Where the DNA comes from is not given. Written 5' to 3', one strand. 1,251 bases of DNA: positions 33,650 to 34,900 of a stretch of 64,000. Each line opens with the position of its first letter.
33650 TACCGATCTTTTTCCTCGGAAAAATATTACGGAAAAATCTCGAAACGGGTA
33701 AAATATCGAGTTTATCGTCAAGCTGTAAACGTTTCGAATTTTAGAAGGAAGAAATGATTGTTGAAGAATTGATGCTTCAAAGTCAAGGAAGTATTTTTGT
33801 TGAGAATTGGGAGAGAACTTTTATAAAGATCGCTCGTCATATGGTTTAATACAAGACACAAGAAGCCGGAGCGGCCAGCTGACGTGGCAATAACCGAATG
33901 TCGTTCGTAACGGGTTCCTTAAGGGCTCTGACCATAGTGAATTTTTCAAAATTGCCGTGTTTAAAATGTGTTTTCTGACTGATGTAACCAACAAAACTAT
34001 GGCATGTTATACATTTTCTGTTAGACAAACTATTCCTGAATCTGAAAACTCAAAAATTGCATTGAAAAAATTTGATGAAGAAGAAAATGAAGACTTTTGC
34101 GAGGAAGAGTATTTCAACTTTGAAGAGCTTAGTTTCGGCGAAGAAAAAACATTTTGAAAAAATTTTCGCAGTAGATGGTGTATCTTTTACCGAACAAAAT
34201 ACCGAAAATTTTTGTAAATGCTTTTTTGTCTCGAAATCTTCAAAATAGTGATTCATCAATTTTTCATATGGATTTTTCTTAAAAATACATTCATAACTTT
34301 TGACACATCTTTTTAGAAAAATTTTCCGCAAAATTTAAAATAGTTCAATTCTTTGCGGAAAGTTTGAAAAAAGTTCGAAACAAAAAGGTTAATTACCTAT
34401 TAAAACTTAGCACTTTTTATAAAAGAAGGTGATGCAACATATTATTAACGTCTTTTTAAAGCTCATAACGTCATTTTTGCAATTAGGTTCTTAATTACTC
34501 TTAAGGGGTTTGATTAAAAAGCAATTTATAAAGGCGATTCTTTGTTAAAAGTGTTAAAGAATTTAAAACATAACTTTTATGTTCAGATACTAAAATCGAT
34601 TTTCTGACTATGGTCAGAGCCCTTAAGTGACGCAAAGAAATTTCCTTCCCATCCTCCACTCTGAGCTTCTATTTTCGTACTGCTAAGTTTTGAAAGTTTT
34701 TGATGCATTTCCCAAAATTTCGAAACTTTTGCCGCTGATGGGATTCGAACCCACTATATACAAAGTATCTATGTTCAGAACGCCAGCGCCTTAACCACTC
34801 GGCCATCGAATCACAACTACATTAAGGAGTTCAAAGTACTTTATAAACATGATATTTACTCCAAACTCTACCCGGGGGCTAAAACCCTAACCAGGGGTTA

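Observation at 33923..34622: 700-bp TTAA-flanked MITE family carrying a conserved, highly acidic 66-aa ORF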

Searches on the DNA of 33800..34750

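Call 35: search_rna_families(source=window, start=33800, end=34750, threshold=evalue, max_evalue=1)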
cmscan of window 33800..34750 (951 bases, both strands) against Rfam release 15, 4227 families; matches with E-value up to 1: 1.
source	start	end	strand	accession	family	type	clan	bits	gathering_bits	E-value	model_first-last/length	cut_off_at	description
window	34133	34236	+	RF03598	MIR6024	Gene; miRNA;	-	21.5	72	0.14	1-99/99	no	MIR6024 microRNA precursor family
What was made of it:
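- Tried and rejected: A scan of the element found only a sub-threshold miRNA-like hit (21.5 bits against a 72-bit gathering score, call 35), so it is not a known RNA.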

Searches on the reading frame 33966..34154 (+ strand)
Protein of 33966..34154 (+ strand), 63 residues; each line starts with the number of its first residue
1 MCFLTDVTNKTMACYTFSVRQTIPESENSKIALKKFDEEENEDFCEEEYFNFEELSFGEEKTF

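Call 10: find_homologous_proteins(query=window:33966-34154:+, max_evalue=0.01)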
Query seq(63 aa) (63 aa): 105 proteins with E <= 0.01 among 106 candidates.
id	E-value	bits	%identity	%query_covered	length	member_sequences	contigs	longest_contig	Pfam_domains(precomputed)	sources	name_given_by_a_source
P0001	9.0e-33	128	98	100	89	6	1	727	-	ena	-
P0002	3.3e-25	104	84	97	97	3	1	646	-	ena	-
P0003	3.8e-25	104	100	83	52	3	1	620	-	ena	-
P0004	1.5e-24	102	78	95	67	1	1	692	-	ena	-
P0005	1.5e-24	102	79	98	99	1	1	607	-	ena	-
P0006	1.7e-24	102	80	97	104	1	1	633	-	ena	-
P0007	3.0e-24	101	79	97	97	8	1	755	-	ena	-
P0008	3.7e-24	101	82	95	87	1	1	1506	-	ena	-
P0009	2.8e-23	98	79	97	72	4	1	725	-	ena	-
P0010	3.8e-23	98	75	100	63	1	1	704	-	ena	-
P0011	5.4e-23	97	80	97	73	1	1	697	-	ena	-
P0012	7.5e-23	97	75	97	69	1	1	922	-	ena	-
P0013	1.1e-22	96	80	97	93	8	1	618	-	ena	-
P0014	1.8e-22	96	80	95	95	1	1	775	-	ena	-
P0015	1.9e-22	96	80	97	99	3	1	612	-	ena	-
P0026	3.9e-21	92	85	83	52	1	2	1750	-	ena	-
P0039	1.7e-19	86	85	83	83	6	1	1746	-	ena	-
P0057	4.7e-18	82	85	83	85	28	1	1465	-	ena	-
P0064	6.7e-17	78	80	78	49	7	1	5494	-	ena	-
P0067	2.1e-16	77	77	83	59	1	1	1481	-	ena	-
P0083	2.3e-13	67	71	38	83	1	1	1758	-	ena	-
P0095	1.3e-5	43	87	49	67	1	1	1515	-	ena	-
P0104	3.4e-4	39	87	49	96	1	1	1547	-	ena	-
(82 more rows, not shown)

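Call 13: find_encoding_contigs(protein=P0064, flank=5000, max_places=10)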
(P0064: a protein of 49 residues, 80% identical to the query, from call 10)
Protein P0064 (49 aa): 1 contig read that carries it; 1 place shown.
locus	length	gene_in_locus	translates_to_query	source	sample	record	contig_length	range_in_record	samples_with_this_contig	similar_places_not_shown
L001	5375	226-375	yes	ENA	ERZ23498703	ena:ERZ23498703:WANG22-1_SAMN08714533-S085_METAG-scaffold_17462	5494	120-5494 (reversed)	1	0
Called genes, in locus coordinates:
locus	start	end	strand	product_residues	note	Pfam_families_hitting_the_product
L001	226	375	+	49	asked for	-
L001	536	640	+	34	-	-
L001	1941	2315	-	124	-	-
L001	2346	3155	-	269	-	-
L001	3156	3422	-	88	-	-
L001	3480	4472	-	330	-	-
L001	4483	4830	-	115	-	-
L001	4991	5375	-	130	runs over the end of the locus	-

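Call 14: find_encoding_contigs(protein=P0001, flank=2000, max_places=10)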
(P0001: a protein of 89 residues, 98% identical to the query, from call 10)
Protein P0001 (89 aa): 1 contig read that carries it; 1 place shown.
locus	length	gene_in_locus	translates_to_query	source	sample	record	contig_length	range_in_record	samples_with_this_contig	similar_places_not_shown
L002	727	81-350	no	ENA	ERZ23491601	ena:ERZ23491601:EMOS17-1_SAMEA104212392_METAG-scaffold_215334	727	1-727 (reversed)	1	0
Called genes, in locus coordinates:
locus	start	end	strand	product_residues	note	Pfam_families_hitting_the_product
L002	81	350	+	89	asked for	-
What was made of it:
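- This element is 695-700 bp with a 16-nt TIR and GG...CC ends, and the family comes from marine samples (calls 13, 14).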

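Call 22: find_encoding_contigs(protein=P0083, flank=2000, max_places=10)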
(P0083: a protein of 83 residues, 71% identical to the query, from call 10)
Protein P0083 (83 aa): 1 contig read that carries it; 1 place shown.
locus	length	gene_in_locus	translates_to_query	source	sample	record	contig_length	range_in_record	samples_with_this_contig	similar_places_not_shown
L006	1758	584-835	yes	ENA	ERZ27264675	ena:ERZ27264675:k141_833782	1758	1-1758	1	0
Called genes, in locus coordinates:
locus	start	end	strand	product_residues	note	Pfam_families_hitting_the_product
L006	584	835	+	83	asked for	-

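Call 23: find_encoding_contigs(protein=P0026, flank=2000, max_places=10)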
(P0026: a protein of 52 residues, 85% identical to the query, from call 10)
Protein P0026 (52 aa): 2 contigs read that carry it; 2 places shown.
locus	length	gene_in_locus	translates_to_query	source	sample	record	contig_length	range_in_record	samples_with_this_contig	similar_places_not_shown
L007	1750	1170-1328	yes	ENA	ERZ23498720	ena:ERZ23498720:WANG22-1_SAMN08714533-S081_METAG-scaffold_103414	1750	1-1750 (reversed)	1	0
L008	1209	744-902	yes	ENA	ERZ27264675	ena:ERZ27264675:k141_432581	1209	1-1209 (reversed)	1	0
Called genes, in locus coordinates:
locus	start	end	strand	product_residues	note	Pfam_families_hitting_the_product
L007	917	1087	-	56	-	-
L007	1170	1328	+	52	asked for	-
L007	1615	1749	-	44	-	?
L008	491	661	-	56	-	-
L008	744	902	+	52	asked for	-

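Call 24: find_encoding_contigs(protein=P0039, flank=2000, max_places=10)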
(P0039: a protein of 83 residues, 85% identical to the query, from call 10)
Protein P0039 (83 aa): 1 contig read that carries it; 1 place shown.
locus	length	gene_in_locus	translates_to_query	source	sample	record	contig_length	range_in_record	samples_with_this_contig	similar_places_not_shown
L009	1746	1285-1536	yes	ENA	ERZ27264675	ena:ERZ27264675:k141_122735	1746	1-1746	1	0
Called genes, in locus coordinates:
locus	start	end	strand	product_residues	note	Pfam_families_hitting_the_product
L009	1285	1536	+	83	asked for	-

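Call 25: find_encoding_contigs(protein=P0104, flank=2000, max_places=10)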
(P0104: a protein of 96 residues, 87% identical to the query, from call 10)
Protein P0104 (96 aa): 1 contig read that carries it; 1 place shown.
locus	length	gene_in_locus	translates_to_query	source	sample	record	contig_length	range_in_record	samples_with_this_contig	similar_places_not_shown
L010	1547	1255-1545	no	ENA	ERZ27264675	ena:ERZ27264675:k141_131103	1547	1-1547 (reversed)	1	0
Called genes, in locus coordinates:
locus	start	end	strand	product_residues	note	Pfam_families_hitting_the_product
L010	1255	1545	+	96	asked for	?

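Call 26: find_encoding_contigs(protein=P0095, flank=2000, max_places=10)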
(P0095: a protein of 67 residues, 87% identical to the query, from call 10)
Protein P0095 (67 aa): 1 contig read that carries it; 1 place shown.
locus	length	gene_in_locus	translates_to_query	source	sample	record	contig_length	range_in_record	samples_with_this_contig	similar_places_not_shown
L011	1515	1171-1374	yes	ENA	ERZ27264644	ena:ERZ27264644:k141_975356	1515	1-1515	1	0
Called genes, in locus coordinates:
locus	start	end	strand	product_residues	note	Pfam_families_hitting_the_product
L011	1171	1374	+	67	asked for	-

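Call 27: find_encoding_contigs(protein=P0008, flank=2000, max_places=10)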
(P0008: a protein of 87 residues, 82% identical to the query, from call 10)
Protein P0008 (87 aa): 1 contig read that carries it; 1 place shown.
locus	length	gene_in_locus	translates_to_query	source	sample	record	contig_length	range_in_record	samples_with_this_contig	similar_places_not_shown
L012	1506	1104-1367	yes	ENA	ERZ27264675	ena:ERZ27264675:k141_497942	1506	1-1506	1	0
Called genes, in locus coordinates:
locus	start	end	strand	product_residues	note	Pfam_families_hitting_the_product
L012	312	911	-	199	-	-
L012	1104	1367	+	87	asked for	-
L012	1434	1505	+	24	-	?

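Call 28: find_encoding_contigs(protein=P0067, flank=2000, max_places=10)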
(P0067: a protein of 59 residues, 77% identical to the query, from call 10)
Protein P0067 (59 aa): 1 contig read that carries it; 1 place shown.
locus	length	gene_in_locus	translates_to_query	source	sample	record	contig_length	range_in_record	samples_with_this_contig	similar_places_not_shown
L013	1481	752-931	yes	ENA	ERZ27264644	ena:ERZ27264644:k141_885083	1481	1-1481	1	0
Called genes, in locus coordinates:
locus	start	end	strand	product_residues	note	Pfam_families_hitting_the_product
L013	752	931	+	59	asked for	-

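Call 29: find_encoding_contigs(protein=P0057, flank=2000, max_places=10)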
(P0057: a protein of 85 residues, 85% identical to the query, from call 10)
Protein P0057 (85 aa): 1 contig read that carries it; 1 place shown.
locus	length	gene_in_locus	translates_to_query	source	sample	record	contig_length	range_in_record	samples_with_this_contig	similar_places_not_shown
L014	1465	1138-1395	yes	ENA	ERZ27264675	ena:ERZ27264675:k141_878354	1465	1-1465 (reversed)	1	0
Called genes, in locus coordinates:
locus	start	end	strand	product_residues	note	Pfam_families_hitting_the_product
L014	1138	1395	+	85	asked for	-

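Call 54: search_protein_representatives(alignment_id=A2)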
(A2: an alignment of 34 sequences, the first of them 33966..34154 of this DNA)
Query: 34 sequences, 73 profile positions. Proteins with E-value up to 0.001 (for the whole library): 91; up to 1e-10: 44; up to 1e-30: 3. The best 91 are listed.
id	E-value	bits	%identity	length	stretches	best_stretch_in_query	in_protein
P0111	1.1e-36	140.7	-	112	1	2-71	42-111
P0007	3.8e-36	139.0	-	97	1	8-73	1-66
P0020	2.6e-32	126.7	-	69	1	8-68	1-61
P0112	2.7e-30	120.2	-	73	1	1-73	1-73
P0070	4.8e-30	119.4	-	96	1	2-61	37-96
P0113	3.6e-28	113.4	-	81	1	2-63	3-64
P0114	1.5e-27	111.4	-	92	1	2-72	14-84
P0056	3.7e-25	103.8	-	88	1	22-73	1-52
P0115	5.4e-25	103.2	-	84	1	2-61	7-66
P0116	9.7e-25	102.4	-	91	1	5-57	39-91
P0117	1.2e-24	102.1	-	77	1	1-72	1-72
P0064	1.6e-24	101.7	-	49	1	22-70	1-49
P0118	6.6e-24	99.7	-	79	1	21-73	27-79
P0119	8.3e-24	99.4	-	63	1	22-69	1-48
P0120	7.6e-22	93.1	-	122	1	2-66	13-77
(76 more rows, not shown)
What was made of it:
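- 105 clusters at 90% identity (call 10) and 91 representatives at 50% identity (call 54) were found.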

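Call 56: search_protein_families(library=pfam, proteins=[window:33966-34154:+, P0007], max_evalue=0.01)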
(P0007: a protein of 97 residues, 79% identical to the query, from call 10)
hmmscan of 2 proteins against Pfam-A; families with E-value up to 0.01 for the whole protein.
window:33966-34154:+ (63 aa): 1 family
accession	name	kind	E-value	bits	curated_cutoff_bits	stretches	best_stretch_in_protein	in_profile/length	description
PF07677.20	A2M_recep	-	0.0082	17.2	21.7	1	3-49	48-94/95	A-macroglobulin receptor binding domain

P0007 (97 aa): 0 families

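Call 77: search_protein_families(library=pfam, proteins=[L001:3480-4475:-, L001:2346-3155:-, L001:1941-2315:-, L001:4483-4830:-, L001:4991-5311:-, L012:312-911:-], max_evalue=0.01)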
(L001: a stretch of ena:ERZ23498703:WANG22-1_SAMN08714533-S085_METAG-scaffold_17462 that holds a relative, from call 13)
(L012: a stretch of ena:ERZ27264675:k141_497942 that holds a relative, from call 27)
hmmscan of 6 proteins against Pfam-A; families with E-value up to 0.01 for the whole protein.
L001:3480-4475:- (331 aa): 0 families

L001:2346-3155:- (269 aa): 0 families

L001:1941-2315:- (124 aa): 0 families

L001:4483-4830:- (115 aa): 0 families

L001:4991-5311:- (106 aa): 0 families

L012:312-911:- (199 aa): 0 families
